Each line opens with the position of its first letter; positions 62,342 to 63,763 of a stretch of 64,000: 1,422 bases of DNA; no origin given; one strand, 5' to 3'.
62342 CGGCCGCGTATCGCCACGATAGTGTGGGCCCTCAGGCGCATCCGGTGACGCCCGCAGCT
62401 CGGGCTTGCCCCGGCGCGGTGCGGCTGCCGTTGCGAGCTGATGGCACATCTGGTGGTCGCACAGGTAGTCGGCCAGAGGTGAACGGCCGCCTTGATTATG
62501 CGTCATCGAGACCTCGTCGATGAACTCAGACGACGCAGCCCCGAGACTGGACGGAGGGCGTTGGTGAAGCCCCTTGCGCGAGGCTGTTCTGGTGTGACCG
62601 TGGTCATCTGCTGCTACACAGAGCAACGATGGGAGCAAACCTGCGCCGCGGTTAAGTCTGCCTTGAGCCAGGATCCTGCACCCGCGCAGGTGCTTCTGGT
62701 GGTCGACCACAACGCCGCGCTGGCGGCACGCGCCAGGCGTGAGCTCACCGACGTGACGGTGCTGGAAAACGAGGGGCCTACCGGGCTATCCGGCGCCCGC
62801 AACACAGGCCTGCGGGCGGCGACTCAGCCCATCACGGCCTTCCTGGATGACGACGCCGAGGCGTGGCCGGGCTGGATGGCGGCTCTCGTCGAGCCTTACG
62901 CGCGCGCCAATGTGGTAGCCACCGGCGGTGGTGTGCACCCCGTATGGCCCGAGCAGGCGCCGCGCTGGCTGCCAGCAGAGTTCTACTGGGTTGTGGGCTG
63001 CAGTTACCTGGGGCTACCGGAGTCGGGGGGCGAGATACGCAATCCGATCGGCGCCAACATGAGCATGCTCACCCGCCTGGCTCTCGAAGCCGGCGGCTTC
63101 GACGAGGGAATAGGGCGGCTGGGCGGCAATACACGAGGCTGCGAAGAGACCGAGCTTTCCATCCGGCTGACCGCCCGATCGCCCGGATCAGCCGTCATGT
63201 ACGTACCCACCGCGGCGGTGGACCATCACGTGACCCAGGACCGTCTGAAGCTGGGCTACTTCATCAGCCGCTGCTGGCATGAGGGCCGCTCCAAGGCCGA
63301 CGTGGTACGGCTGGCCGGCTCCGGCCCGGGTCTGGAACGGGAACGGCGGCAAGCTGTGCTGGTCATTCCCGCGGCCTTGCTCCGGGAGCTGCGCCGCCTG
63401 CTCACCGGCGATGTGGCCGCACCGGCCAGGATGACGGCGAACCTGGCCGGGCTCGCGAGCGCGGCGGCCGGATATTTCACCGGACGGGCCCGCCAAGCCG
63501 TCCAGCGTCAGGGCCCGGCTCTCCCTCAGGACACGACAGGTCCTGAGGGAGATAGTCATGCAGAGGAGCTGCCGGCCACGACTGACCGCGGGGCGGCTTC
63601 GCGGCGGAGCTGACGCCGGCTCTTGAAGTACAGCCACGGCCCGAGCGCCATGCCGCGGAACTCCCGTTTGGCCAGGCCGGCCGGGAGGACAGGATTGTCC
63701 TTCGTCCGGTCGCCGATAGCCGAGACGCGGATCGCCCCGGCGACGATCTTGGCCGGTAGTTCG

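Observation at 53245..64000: Glycosyltransferase-rich cluster with a dedicated ACP and LpxL/PatA-type acyltransferase: candidate pathway for an acylated, flippase-exported glycoconjugate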

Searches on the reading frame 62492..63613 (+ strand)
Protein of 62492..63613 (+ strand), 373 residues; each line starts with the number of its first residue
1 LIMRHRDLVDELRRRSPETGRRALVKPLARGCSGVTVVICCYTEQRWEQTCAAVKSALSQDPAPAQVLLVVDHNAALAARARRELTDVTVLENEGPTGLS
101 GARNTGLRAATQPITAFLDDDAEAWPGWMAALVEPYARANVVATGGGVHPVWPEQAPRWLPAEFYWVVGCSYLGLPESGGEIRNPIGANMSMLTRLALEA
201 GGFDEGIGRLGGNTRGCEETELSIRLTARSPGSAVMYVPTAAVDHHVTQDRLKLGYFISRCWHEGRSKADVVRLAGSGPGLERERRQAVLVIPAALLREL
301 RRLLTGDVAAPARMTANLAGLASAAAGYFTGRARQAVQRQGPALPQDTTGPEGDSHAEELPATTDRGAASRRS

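Call 5: search_protein_families(library=pfam, proteins=[window:62492-63613:+], max_evalue=0.01)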
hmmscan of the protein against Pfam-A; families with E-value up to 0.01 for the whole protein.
window:62492-63613:+ (373 aa): 2 families
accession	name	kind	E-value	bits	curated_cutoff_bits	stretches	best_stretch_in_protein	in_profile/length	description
PF00535.33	Glycos_transf_2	-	6.6e-17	62.4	23.3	1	36-190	1-157/168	Glycosyl transferase family 2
PF13641.12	Glyco_tranf_2_3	-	7e-09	36.5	27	1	35-248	3-214/230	Glycosyltransferase like family 2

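Call 7: search_protein_families(library=ncbifam, proteins=[window:62492-63613:+], max_evalue=0.01)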
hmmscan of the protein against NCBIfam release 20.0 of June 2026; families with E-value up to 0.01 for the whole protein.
window:62492-63613:+ (373 aa): 6 families
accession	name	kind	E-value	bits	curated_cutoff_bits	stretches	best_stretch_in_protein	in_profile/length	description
NF041394.1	GtaseAglG_Halo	equivalog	1.2e-57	195.5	440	1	35-284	3-254/304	glucosyl-dolichyl phosphate glucuronosyltransferase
TIGR03965.1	mycofact_glyco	equivalog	3.9e-24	85.4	280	1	32-273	73-305/467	mycofactocin biosynthesis glycosyltransferase MftF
NF041875.1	EPS_EpsD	equivalog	7e-12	45.4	370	1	80-328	49-284/325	exopolysaccharide biosynthesis glycosyltransferase EpsD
NF038302.1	EPS_HpsE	equivalog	1.2e-08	34.3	300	1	36-158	4-134/307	hormogonium polysaccharide biosynthesis glycosyltransferase HpsE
NF038299.1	EPS_HpsN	equivalog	3e-05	23.1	425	1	35-146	3-117/317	hormogonium polysaccharide biosynthesis glycosyltransferase HpsN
NF007482.0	PRK10073.1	equivalog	8.3e-05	21.7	423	1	35-134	8-108/334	glycosyltransferase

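Call 8: find_encoding_contigs(protein=window:62492-63613:+, flank=10000, max_places=6)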
Protein window:62492-63613:+ (373 aa): no gene with exactly this product is on record in the collection.

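Call 10: find_encoding_contigs(protein=window:62564-63613:+, flank=10000, max_places=4)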
Protein window:62564-63613:+ (349 aa): 14 contigs read that carry it; 4 places shown.
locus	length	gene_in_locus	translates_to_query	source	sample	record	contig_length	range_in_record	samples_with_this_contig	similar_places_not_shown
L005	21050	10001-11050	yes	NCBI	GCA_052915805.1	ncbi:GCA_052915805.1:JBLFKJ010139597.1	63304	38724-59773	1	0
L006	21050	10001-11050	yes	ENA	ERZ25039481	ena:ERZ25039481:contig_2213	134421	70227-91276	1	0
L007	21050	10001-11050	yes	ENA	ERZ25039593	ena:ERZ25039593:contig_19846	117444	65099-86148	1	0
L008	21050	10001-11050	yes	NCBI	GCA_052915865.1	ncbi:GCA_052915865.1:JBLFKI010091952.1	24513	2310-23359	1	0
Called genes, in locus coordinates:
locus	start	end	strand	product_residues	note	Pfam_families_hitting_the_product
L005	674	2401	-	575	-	-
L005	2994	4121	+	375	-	PF13439:Glyco_transf_4 (weak), PF13579:Glyco_trans_4_4, PF00534:Glycos_transf_1, PF13692:Glyco_trans_1_4, PF20706:GT4-conflict (weak)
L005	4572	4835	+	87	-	PF00550:PP-binding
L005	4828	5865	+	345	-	PF03279:Lip_A_acyltrans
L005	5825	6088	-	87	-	-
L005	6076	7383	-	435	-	PF09594:GT87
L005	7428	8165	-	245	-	PF01522:Polysacc_deac_1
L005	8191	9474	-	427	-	PF13641:Glyco_tranf_2_3, PF00535:Glycos_transf_2, PF10111:Glyco_tranf_2_2 (weak), PF13632:Glyco_trans_2_3 (weak)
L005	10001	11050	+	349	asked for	PF13641:Glyco_tranf_2_3, PF00535:Glycos_transf_2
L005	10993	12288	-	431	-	PF00535:Glycos_transf_2, PF10111:Glyco_tranf_2_2 (faint), PF13641:Glyco_tranf_2_3, PF13632:Glyco_trans_2_3 (weak)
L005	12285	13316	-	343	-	PF13641:Glyco_tranf_2_3, PF00535:Glycos_transf_2, PF10111:Glyco_tranf_2_2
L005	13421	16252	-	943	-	-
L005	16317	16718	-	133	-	-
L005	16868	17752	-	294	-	-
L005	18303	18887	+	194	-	PF00132:Hexapep, PF14602:Hexapep_2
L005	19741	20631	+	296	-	PF00535:Glycos_transf_2, PF13641:Glyco_tranf_2_3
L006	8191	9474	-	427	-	PF13641:Glyco_tranf_2_3, PF00535:Glycos_transf_2, PF10111:Glyco_tranf_2_2, PF13632:Glyco_trans_2_3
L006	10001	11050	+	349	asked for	PF13641:Glyco_tranf_2_3, PF00535:Glycos_transf_2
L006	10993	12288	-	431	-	PF00535:Glycos_transf_2, PF10111:Glyco_tranf_2_2 (faint), PF13641:Glyco_tranf_2_3, PF13632:Glyco_trans_2_3 (weak)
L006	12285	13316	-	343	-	PF13641:Glyco_tranf_2_3, PF00535:Glycos_transf_2, PF10111:Glyco_tranf_2_2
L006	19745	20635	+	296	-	PF00535:Glycos_transf_2, PF13641:Glyco_tranf_2_3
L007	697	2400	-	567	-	-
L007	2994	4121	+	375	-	PF13439:Glyco_transf_4 (weak), PF13579:Glyco_trans_4_4, PF00534:Glycos_transf_1, PF13692:Glyco_trans_1_4, PF20706:GT4-conflict (weak)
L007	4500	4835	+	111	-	PF00550:PP-binding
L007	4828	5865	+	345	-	PF03279:Lip_A_acyltrans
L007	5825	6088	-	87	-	-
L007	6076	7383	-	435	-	PF09594:GT87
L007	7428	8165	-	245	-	PF01522:Polysacc_deac_1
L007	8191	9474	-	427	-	PF13641:Glyco_tranf_2_3, PF00535:Glycos_transf_2, PF10111:Glyco_tranf_2_2, PF13632:Glyco_trans_2_3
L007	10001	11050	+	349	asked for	PF13641:Glyco_tranf_2_3, PF00535:Glycos_transf_2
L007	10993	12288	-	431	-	PF00535:Glycos_transf_2, PF10111:Glyco_tranf_2_2 (faint), PF13641:Glyco_tranf_2_3, PF13632:Glyco_trans_2_3 (weak)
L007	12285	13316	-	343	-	PF13641:Glyco_tranf_2_3, PF00535:Glycos_transf_2, PF10111:Glyco_tranf_2_2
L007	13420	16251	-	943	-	-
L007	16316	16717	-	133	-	-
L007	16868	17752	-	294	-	-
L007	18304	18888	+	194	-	PF00132:Hexapep, PF14602:Hexapep_2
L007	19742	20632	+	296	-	PF00535:Glycos_transf_2, PF13641:Glyco_tranf_2_3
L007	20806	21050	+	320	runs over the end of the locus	PF03935:SKN1_KRE6_Sbg1 (weak), PF00722:Glyco_hydro_16, PF26113:GH16_XgeA (weak)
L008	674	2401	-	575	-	-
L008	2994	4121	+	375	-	PF13439:Glyco_transf_4 (weak), PF13579:Glyco_trans_4_4, PF00534:Glycos_transf_1, PF13692:Glyco_trans_1_4, PF20706:GT4-conflict (weak)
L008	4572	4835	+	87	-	PF00550:PP-binding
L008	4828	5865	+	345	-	PF03279:Lip_A_acyltrans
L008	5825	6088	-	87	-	-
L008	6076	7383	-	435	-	PF09594:GT87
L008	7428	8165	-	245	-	PF01522:Polysacc_deac_1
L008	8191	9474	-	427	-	PF13641:Glyco_tranf_2_3, PF00535:Glycos_transf_2, PF10111:Glyco_tranf_2_2 (weak), PF13632:Glyco_trans_2_3 (weak)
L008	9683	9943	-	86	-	-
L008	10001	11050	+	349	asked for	PF13641:Glyco_tranf_2_3, PF00535:Glycos_transf_2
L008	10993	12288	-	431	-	PF00535:Glycos_transf_2, PF10111:Glyco_tranf_2_2 (faint), PF13641:Glyco_tranf_2_3, PF13632:Glyco_trans_2_3 (weak)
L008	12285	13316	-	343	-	PF13641:Glyco_tranf_2_3, PF00535:Glycos_transf_2, PF10111:Glyco_tranf_2_2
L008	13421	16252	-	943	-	-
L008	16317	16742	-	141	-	-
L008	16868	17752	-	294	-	-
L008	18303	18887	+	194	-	PF00132:Hexapep, PF14602:Hexapep_2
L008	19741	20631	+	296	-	PF00535:Glycos_transf_2, PF13641:Glyco_tranf_2_3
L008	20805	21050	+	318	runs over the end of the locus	PF03935:SKN1_KRE6_Sbg1 (weak), PF00722:Glyco_hydro_16, PF26113:GH16_XgeA (weak)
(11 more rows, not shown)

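Call 24: search_protein_families(library=pfam, proteins=[L007:13420-16251:-, L007:16316-16717:-, L007:16868-17752:-, L007:10993-12288:-, L007:12285-13316:-, L007:18304-18888:+, L007:19742-20632:+], max_evalue=1)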
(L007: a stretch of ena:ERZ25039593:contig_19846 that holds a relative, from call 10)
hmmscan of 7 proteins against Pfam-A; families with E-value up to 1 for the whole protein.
L007:13420-16251:- (943 aa): 1 family
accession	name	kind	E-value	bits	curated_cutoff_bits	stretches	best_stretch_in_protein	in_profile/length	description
PF05421.16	DUF751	-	0.39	11.9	27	0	76-115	14-53/60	Protein of unknown function (DUF751)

L007:16316-16717:- (133 aa): 2 families
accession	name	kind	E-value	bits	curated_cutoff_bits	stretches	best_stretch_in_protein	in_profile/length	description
PF07760.16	DUF1616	-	0.11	12.1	31.6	1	15-78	3-82/307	Protein of unknown function (DUF1616)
PF25147.1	Ribophorin_II_C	-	0.16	13.1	27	1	38-102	12-79/99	Ribophorin_II, C-terminal domain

L007:16868-17752:- (294 aa): 3 families
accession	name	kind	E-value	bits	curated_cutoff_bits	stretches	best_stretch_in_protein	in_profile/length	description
PF03935.22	SKN1_KRE6_Sbg1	-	1.8e-09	37.1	30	2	61-175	116-223/501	Beta-glucan synthesis-associated protein SKN1/KRE6/Sbg1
PF00722.28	Glyco_hydro_16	-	1.3e-07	31.7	22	1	113-286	22-174/175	Glycosyl hydrolases family 16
PF13385.13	Laminin_G_3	-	0.025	15.2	27.6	1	228-292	79-144/151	Concanavalin A-like lectin/glucanases superfamily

L007:10993-12288:- (431 aa): 7 families
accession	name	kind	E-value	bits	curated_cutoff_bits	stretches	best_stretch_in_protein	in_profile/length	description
PF00535.33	Glycos_transf_2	-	1.6e-18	67.6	23.3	1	107-250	1-132/168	Glycosyl transferase family 2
PF13641.12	Glyco_tranf_2_3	-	7.5e-17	62.5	27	1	104-341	1-225/230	Glycosyltransferase like family 2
PF10111.15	Glyco_tranf_2_2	-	6.9e-10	39.3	27.3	2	269-335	162-224/276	Glycosyltransferase like family 2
PF13632.12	Glyco_trans_2_3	-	1.7e-07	31.7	27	1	187-350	1-146/198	Glycosyl transferase family group 2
PF13506.12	Glyco_transf_21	-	0.00044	20.2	21.7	1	177-289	23-121/174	Glycosyl transferase family 21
PF02709.20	Glyco_transf_7C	-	0.016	15.2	23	1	267-317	18-62/78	N-terminal domain of galactosyltransferase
PF05616.18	Neisseria_TspB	-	0.23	10.3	20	1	29-157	319-446/517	Neisseria meningitidis TspB protein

L007:12285-13316:- (343 aa): 6 families
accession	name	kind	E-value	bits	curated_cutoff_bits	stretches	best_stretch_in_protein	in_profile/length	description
PF00535.33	Glycos_transf_2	-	1.4e-34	119.9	23.3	1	13-176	1-167/168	Glycosyl transferase family 2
PF10111.15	Glyco_tranf_2_2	-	1.3e-17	64.6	27.3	1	23-197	13-201/276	Glycosyltransferase like family 2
PF13641.12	Glyco_tranf_2_3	-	1.3e-14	55.2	27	1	10-197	1-196/230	Glycosyltransferase like family 2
PF13632.12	Glyco_trans_2_3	-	5.1e-07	30.1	27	1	92-197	1-108/198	Glycosyl transferase family group 2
PF13506.12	Glyco_transf_21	-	0.11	12.4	21.7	1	85-180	26-121/174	Glycosyl transferase family 21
PF13704.12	Glyco_tranf_2_4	-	0.16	12.9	27.5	0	20-99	2-81/98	Glycosyl transferase family 2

L007:18304-18888:+ (194 aa): 4 families
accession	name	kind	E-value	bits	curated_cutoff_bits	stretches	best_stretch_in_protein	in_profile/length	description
PF00132.30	Hexapep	-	1.4e-14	53.5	27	2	132-165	2-35/36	Bacterial transferase hexapeptide (six repeats)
PF14602.12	Hexapep_2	-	2.7e-08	33.8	27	1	132-165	2-33/34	Hexapeptide repeat of succinyl-transferase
PF25084.1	LbH_EIF2B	-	0.024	15.1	54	1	133-162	74-103/105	EIF2B subunit epsilon LbH domain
PF25087.1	GMPPB_C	-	0.13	12.4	39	1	131-164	10-43/110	GMPPB C-terminal domain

L007:19742-20632:+ (296 aa): 2 families
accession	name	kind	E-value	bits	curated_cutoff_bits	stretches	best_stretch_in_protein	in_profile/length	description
PF00535.33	Glycos_transf_2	-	1.9e-26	93.5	23.3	1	14-142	1-138/168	Glycosyl transferase family 2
PF13641.12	Glyco_tranf_2_3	-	1.3e-07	32.3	27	1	11-109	1-111/230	Glycosyltransferase like family 2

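Call 47: search_protein_families(library=ncbifam, proteins=[L007:10993-12288:-, L007:12285-13316:-, L007:13420-16251:-, L007:16316-16717:-, L007:16868-17752:-, L007:18304-18888:+, L007:19742-20632:+], max_evalue=0.001)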
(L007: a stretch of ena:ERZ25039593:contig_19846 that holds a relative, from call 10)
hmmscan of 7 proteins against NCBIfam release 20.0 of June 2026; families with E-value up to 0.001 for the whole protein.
L007:10993-12288:- (431 aa): 14 families
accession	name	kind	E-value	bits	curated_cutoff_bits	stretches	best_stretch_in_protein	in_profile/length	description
TIGR03965.1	mycofact_glyco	equivalog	2.4e-41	142.1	280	1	36-348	5-301/467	mycofactocin biosynthesis glycosyltransferase MftF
NF041875.1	EPS_EpsD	equivalog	2.5e-20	73.2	370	1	106-344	1-224/325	exopolysaccharide biosynthesis glycosyltransferase EpsD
NF038299.1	EPS_HpsN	equivalog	8.9e-19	67.6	425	1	105-222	2-119/317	hormogonium polysaccharide biosynthesis glycosyltransferase HpsN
NF038302.1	EPS_HpsE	equivalog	1.2e-13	50.8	300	1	120-328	20-223/307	hormogonium polysaccharide biosynthesis glycosyltransferase HpsE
NF041394.1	GtaseAglG_Halo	equivalog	1.3e-13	50.9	440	1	106-223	3-121/304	glucosyl-dolichyl phosphate glucuronosyltransferase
TIGR03937.1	PgaC_IcaA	equivalog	1.1e-11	44.4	422.3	1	100-220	41-161/407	poly-beta-1,6-N-acetyl-D-glucosamine synthase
NF050050.1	ProtGlycPglI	equivalog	1.1e-06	28.2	500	1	104-195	2-94/306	GalNAc(5)-diNAcBac-PP-undecaprenol beta-1,3-glucosyltransferase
NF007482.0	PRK10073.1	equivalog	1.2e-06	27.8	423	1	103-200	5-101/334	glycosyltransferase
NF047683.1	TeichurnBiosyTuaG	equivalog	1.6e-05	24.7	400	1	103-196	5-98/252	teichuronic acid biosynthesis protein TuaG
TIGR04017.1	WcaA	equivalog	2.1e-05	24.3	495.75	1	102-199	3-100/279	colanic acid biosynthesis glycosyltransferase WcaA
NF007453.0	PRK10018.1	equivalog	3.6e-05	23.6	382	1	103-199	5-101/280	colanic acid biosynthesis glycosyltransferase WcaA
TIGR04242.1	nodulat_NodC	equivalog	0.0001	21.4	550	0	91-344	35-281/395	chitooligosaccharide synthase NodC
NF045692.1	OglycostaseCruG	equivalog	0.00063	18.8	600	0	104-167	41-103/386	2'-O-glycosyltransferase CruG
TIGR03469.1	HpnB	hypoth_equivalog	0.00074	18.6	379.25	0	97-152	36-92/386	hopene-associated glycosyltransferase HpnB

L007:12285-13316:- (343 aa): 24 families
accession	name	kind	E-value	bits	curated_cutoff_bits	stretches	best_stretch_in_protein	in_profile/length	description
NF047683.1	TeichurnBiosyTuaG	equivalog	3.8e-28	98.8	400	1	9-225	5-214/252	teichuronic acid biosynthesis protein TuaG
NF007482.0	PRK10073.1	equivalog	2.2e-22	79.5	423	1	9-112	5-108/334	glycosyltransferase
NF041875.1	EPS_EpsD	equivalog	4.7e-21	75.5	370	1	12-196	1-190/325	exopolysaccharide biosynthesis glycosyltransferase EpsD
TIGR03965.1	mycofact_glyco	equivalog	5.6e-20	71.6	280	2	9-124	73-187/467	mycofactocin biosynthesis glycosyltransferase MftF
NF053739.1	GlytfEpsEBac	equivalog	6.1e-18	64.8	450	1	10-196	1-186/265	glycosyltransferase EpsE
TIGR03937.1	PgaC_IcaA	equivalog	1.7e-15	56.9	422.3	1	7-100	42-136/407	poly-beta-1,6-N-acetyl-D-glucosamine synthase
NF050050.1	ProtGlycPglI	equivalog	2.3e-13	50.2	500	1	10-109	2-103/306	GalNAc(5)-diNAcBac-PP-undecaprenol beta-1,3-glucosyltransferase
NF041394.1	GtaseAglG_Halo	equivalog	6.9e-13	48.5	440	1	12-183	3-178/304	glucosyl-dolichyl phosphate glucuronosyltransferase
TIGR04017.1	WcaA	equivalog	7.6e-12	45.4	495.75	1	9-110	4-106/279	colanic acid biosynthesis glycosyltransferase WcaA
TIGR04283.1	glyco_like_mftF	equivalog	8.2e-12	45.2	182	1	13-200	2-174/221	TIGR04283 family arsenosugar biosynthesis glycosyltransferase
NF007453.0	PRK10018.1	equivalog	1.2e-11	44.8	382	1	9-111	5-108/280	colanic acid biosynthesis glycosyltransferase WcaA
NF038299.1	EPS_HpsN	equivalog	1.7e-11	43.7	425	1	10-127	1-118/317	hormogonium polysaccharide biosynthesis glycosyltransferase HpsN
NF038302.1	EPS_HpsE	equivalog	4.6e-11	42.3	300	1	12-106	3-103/307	hormogonium polysaccharide biosynthesis glycosyltransferase HpsE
NF045692.1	OglycostaseCruG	equivalog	9e-10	38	600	1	11-186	42-228/386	2'-O-glycosyltransferase CruG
TIGR03469.1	HpnB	hypoth_equivalog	1.2e-09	37.7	379.25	1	8-179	42-229/386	hopene-associated glycosyltransferase HpnB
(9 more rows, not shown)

L007:13420-16251:- (943 aa): 1 family
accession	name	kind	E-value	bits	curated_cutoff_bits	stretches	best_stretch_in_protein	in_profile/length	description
TIGR04416.1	group_II_RT_mat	equivalog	9.1e-39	133.6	300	1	287-524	4-251/353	group II intron reverse transcriptase/maturase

L007:16316-16717:- (133 aa): 0 families

L007:16868-17752:- (294 aa): 3 families
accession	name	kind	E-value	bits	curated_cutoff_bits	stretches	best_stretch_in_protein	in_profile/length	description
NF052454.1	BtaGlycanEglC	equivalog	1.8e-14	53.6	700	1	118-290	289-457/459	endo-1,3-1,4-beta-glycanase EglC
NF041449.1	K_carrageenase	equivalog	2.8e-12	46.4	350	1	45-164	5-113/283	kappa-carrageenase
NF047856.1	BGlucanaseBglS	equivalog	1.7e-05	24.5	300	1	66-265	27-202/237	beta-glucanase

L007:18304-18888:+ (194 aa): 42 families (the best 25 are shown)
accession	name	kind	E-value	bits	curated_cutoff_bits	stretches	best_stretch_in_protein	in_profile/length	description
NF007076.0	PRK09527.1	equivalog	2.5e-27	95.6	347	1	66-186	63-186/203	galactoside O-acetyltransferase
NF007240.0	PRK09677.1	equivalog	3.1e-19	69.2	243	1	86-186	85-185/192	putative lipopolysaccharide biosynthesis O-acetyl transferase WbbJ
NF000311.1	Vat_ABCDEFH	equivalog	1.3e-18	67.3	300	1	113-184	90-163/201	Vat family streptogramin A O-acetyltransferase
NF033468.1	stregram_VatI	exception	2.9e-17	63.2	415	1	92-184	69-165/208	streptogramin A O-acetyltransferase Vat(I)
NF007797.0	PRK10502.1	subfamily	7.6e-17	61.5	192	1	78-184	72-178/183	WcaF family extracellular polysaccharide biosynthesis acetyltransferase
NF007499.0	PRK10092.1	equivalog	9.2e-17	61.4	314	1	72-185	67-183/183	maltose O-acetyltransferase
NF000490.1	chloram_CatB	equivalog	1.1e-16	60.8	350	1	81-184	59-163/210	type B chloramphenicol O-acetyltransferase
TIGR03570.1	NeuD_NnaD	subfamily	1.4e-16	60.7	160.8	1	77-180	116-202/202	NeuD/PglB/VioB family sugar acetyltransferase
NF000020.1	stregram_VatE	exception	9.4e-16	58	450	1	79-182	62-166/214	streptogramin A O-acetyltransferase Vat(E)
NF000097.1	stregram_VatC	exception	1.3e-15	57.9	425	1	125-183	112-170/212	streptogramin A O-acetyltransferase Vat(C)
TIGR03308.1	phn_thr-fam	hypoth_equivalog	1.8e-15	57.3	201.65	1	127-184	104-161/204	phosphonate metabolim protein, transferase hexapeptide repeat family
NF000101.1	stregram_VatA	exception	2.4e-15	56.8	450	1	129-185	116-172/219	streptogramin A O-acetyltransferase Vat(A)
NF000111.1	stregram_VatD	exception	4e-15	56.1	400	1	125-184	107-166/209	streptogramin A O-acetyltransferase Vat(D)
NF041874.1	EPS_EpsC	equivalog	6.9e-15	55.2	150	1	70-184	61-166/168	serine O-acetyltransferase EpsC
NF000147.1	stregram_VatF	exception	3.6e-14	52.8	400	1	107-183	95-172/221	streptogramin A O-acetyltransferase Vat(F)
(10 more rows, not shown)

L007:19742-20632:+ (296 aa): 16 families
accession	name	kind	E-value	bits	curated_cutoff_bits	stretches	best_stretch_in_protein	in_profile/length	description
TIGR04182.1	glyco_TIGR04182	equivalog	1.2e-33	116.7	325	1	13-243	2-218/293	S-layer glycoprotein N-glycosyltransferase AglJ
NF041391.1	DPhHxTase_Halo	equivalog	1.6e-14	53.4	375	1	21-170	5-152/213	dolichyl-phosphate hexose transferase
NF010496.0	PRK13915.1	equivalog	3.3e-14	52.7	262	1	12-116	32-151/307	glucosyl-3-phosphoglycerate synthase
TIGR04283.1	glyco_like_mftF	equivalog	3.7e-14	52.9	182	1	13-97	1-85/221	TIGR04283 family arsenosugar biosynthesis glycosyltransferase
NF007986.1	PRK10714.1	equivalog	7.4e-13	48.2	529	1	12-121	7-127/316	undecaprenyl-phosphate 4-deoxy-4-formamido-L-arabinose transferase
TIGR03965.1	mycofact_glyco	equivalog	3.5e-11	42.7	280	1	4-105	68-175/467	mycofactocin biosynthesis glycosyltransferase MftF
NF007482.0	PRK10073.1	equivalog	4.3e-11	42.4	423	1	11-101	6-102/334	glycosyltransferase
TIGR03937.1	PgaC_IcaA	equivalog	3.5e-09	36.1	422.3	1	10-109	44-150/407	poly-beta-1,6-N-acetyl-D-glucosamine synthase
NF045692.1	OglycostaseCruG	equivalog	4e-09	35.9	600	1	11-109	41-152/386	2'-O-glycosyltransferase CruG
NF058614.1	PPMAGASynPpgS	equivalog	4.2e-09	36.2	370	1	13-174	2-168/226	polyprenyl-phospho-N-acetylgalactosaminyl synthase PpgS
NF047588.1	GlcsyltransPgfSStrep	equivalog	6.6e-09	35.4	500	1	13-127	3-128/308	glycosyltransferase PgfS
NF041875.1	EPS_EpsD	equivalog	7e-09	35.5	370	1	13-103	1-98/325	exopolysaccharide biosynthesis glycosyltransferase EpsD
NF038302.1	EPS_HpsE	equivalog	1.8e-06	27.1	300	1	13-97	3-99/307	hormogonium polysaccharide biosynthesis glycosyltransferase HpsE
TIGR03111.1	glyc2_xrt_Gpos1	hypoth_equivalog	3.1e-06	26.3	363.95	1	7-107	45-154/439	TIGR03111 family XrtG-associated glycosyltransferase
TIGR03469.1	HpnB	hypoth_equivalog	7.6e-06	25.2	379.25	1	7-58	40-95/386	hopene-associated glycosyltransferase HpnB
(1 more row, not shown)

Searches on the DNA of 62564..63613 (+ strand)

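Call 68: search_rna_families(sources=[L007], threshold=gathering)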
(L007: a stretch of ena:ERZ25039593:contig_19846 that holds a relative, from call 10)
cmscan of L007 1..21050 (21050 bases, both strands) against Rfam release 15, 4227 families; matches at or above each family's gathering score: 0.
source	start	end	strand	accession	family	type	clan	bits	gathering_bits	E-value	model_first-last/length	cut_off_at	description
